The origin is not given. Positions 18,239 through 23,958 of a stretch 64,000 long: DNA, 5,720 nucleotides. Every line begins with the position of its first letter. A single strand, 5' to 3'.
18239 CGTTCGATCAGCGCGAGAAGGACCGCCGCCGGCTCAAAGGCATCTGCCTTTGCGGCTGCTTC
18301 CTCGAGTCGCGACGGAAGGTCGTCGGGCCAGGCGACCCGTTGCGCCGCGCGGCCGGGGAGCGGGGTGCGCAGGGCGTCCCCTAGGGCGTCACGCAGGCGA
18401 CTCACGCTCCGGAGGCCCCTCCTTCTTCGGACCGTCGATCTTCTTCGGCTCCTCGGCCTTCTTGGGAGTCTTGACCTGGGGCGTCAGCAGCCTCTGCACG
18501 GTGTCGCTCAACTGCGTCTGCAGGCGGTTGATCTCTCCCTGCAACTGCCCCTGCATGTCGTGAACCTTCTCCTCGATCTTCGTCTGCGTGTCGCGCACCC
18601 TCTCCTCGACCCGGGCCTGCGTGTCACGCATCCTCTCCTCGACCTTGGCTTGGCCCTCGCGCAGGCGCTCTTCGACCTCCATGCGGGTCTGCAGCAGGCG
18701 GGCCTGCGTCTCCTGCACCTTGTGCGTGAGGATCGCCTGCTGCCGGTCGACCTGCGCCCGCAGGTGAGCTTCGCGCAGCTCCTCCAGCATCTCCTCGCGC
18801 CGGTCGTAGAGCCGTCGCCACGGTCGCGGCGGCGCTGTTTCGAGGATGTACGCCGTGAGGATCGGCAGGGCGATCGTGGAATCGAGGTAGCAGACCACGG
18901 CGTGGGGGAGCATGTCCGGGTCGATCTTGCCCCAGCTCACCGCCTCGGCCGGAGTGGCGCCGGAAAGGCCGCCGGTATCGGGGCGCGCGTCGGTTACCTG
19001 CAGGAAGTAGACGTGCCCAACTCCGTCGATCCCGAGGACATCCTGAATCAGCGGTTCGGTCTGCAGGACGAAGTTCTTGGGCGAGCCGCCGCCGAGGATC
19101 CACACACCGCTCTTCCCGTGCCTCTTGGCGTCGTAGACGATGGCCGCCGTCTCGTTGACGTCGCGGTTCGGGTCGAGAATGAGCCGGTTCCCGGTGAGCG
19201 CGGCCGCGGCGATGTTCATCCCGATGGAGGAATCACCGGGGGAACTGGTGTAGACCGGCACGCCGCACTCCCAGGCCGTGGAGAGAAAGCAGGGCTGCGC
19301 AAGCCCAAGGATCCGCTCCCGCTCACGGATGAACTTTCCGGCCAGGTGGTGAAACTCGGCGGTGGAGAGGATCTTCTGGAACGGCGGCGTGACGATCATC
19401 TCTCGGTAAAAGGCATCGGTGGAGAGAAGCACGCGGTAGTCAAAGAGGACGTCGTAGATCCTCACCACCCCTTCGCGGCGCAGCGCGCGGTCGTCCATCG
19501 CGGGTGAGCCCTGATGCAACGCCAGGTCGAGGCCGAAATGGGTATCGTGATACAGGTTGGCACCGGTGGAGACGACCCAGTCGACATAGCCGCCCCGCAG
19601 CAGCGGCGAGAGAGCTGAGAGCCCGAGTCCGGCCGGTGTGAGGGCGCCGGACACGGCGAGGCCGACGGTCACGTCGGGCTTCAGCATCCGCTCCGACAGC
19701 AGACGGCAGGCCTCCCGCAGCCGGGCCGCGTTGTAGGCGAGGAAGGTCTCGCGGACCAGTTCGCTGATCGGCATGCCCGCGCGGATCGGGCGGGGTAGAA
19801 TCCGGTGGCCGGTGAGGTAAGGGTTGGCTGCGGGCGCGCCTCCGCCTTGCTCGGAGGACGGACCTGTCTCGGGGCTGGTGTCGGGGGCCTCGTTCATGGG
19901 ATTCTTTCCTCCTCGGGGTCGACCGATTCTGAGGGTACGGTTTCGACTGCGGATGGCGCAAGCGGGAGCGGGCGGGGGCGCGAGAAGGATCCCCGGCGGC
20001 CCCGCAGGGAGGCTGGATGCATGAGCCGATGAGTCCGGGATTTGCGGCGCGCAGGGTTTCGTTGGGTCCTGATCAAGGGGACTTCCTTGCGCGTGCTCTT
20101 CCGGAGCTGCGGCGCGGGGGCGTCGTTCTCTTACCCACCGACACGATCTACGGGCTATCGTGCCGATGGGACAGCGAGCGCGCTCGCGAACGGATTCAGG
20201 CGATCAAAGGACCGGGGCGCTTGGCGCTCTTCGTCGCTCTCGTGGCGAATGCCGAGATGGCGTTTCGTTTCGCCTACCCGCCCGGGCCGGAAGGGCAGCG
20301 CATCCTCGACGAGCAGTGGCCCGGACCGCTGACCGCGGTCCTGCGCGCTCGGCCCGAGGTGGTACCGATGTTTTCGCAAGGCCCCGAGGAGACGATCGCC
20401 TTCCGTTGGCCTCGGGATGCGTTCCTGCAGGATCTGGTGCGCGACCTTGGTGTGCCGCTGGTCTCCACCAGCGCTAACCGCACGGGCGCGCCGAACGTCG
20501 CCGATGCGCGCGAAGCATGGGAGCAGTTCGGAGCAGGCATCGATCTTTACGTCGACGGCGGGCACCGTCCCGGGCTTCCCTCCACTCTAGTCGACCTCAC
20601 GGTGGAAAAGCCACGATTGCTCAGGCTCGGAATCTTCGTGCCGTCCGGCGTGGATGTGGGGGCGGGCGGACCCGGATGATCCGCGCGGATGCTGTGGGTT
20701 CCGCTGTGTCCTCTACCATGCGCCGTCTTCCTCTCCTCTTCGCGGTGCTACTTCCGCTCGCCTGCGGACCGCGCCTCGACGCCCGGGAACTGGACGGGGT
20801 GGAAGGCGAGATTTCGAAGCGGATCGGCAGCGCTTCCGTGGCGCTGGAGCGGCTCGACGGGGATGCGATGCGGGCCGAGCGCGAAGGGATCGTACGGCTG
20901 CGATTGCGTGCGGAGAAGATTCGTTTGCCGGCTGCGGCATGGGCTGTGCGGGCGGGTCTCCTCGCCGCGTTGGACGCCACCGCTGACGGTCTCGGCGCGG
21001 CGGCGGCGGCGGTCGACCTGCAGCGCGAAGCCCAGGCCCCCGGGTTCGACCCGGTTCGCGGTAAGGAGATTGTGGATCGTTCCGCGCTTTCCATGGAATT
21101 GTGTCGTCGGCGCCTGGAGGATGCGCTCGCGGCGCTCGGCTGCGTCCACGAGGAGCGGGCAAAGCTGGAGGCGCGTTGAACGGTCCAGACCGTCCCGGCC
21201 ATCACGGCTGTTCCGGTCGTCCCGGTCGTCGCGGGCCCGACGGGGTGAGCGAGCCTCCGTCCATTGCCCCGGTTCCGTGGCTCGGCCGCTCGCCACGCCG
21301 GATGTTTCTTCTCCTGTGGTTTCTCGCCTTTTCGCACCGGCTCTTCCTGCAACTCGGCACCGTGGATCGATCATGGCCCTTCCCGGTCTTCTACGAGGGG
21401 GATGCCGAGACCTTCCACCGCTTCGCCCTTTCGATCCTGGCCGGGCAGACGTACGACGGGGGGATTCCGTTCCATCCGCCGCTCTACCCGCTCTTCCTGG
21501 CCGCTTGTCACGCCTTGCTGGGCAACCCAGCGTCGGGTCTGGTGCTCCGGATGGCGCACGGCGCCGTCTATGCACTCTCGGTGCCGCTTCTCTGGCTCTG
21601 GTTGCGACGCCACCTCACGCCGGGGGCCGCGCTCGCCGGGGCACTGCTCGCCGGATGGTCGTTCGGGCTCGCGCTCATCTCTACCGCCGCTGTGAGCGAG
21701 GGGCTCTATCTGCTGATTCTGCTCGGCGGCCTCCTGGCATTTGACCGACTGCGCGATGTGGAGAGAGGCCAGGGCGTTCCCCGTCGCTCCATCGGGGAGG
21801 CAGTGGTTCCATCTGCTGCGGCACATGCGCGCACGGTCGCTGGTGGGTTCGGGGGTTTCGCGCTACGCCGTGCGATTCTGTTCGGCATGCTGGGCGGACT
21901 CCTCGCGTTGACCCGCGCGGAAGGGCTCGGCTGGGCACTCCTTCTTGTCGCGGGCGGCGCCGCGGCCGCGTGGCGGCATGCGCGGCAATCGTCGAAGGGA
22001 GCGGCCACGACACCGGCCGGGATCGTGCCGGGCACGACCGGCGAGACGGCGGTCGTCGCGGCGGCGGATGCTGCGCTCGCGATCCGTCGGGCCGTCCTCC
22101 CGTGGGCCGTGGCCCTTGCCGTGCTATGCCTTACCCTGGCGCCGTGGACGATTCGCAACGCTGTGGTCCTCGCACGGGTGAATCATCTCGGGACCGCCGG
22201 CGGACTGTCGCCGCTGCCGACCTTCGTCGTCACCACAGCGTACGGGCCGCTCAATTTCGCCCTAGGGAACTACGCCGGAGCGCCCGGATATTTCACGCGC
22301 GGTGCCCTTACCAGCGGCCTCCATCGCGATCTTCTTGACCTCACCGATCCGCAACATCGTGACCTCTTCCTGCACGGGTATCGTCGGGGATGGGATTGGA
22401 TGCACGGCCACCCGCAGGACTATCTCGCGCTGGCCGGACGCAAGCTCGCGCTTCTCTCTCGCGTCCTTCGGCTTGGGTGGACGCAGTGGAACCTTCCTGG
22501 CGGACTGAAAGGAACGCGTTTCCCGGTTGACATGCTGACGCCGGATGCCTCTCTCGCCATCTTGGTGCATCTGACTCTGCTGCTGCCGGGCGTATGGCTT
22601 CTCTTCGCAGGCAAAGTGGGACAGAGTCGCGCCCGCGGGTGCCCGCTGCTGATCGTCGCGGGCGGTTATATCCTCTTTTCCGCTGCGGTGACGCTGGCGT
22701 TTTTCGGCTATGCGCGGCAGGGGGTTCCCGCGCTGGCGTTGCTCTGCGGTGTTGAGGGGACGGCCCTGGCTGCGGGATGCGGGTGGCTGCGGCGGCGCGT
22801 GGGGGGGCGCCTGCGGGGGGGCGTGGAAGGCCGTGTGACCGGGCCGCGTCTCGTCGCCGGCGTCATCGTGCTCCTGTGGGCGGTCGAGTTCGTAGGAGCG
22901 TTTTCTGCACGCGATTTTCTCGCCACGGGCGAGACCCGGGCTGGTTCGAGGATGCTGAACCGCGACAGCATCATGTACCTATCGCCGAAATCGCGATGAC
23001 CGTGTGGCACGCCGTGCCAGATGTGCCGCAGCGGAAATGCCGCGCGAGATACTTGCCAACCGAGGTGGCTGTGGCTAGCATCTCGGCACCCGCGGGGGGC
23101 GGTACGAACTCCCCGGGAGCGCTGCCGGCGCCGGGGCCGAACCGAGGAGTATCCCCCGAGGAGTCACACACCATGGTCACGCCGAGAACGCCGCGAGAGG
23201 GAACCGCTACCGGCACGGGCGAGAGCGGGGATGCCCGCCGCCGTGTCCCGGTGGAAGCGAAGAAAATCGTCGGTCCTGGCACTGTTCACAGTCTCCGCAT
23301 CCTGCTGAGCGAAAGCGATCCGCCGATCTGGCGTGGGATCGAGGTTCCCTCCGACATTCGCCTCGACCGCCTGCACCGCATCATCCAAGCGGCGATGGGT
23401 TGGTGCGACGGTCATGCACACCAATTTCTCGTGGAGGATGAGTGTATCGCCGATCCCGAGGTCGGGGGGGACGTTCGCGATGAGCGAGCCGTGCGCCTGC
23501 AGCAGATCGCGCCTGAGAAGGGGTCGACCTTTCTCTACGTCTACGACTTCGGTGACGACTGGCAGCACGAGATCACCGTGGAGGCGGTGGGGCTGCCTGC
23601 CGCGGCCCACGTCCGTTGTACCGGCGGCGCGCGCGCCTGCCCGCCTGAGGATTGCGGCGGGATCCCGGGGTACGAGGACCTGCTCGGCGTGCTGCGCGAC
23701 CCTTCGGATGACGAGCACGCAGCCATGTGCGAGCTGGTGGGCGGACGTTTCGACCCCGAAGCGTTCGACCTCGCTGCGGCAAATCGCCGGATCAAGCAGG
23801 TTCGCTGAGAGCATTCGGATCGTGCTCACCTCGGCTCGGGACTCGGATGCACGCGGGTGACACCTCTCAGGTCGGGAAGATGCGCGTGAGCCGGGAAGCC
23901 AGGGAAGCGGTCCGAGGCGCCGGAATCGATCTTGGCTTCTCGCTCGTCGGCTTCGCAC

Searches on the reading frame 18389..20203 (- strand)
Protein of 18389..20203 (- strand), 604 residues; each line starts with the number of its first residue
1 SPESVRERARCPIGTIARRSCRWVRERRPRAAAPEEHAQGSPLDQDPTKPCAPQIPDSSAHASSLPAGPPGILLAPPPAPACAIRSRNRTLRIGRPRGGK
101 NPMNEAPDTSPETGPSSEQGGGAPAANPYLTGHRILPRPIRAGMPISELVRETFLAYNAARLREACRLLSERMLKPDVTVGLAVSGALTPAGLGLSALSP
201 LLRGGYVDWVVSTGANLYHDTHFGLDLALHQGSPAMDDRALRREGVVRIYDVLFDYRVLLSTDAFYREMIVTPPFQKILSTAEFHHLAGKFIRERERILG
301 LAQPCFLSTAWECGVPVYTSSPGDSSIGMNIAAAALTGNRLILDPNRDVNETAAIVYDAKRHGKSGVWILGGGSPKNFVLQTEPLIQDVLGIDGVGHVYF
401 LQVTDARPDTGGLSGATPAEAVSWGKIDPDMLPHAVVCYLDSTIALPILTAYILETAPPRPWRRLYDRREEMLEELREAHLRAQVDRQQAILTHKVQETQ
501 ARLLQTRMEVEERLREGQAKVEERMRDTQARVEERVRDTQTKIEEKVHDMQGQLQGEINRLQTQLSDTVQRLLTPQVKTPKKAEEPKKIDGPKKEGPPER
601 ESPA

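Call 71: search_protein_families(library=pfam, max_evalue=0.001, proteins=[window:18389-20203:-])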
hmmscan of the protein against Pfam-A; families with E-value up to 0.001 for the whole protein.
window:18389-20203:- (604 aa): 2 families
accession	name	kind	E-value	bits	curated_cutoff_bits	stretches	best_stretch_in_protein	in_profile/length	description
PF01916.23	DS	-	1.3e-64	218.7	27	1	156-452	10-287/288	Deoxyhypusine synthase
PF01442.23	Apolipoprotein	-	0.0004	20.6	90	1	473-569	90-189/190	Apolipoprotein A1/A4/E domain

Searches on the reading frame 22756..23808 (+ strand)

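Call 71: search_protein_families(library=pfam, max_evalue=0.001, proteins=[window:22756-23808:+])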
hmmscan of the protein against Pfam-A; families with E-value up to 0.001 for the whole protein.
window:22756-23808:+ (350 aa): 1 family
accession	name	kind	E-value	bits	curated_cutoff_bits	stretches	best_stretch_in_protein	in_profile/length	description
PF07929.16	PRiA4_ORF3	-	9.7e-59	198.4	26.6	1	177-340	2-172/173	Plasmid pRiA4b ORF-3-like protein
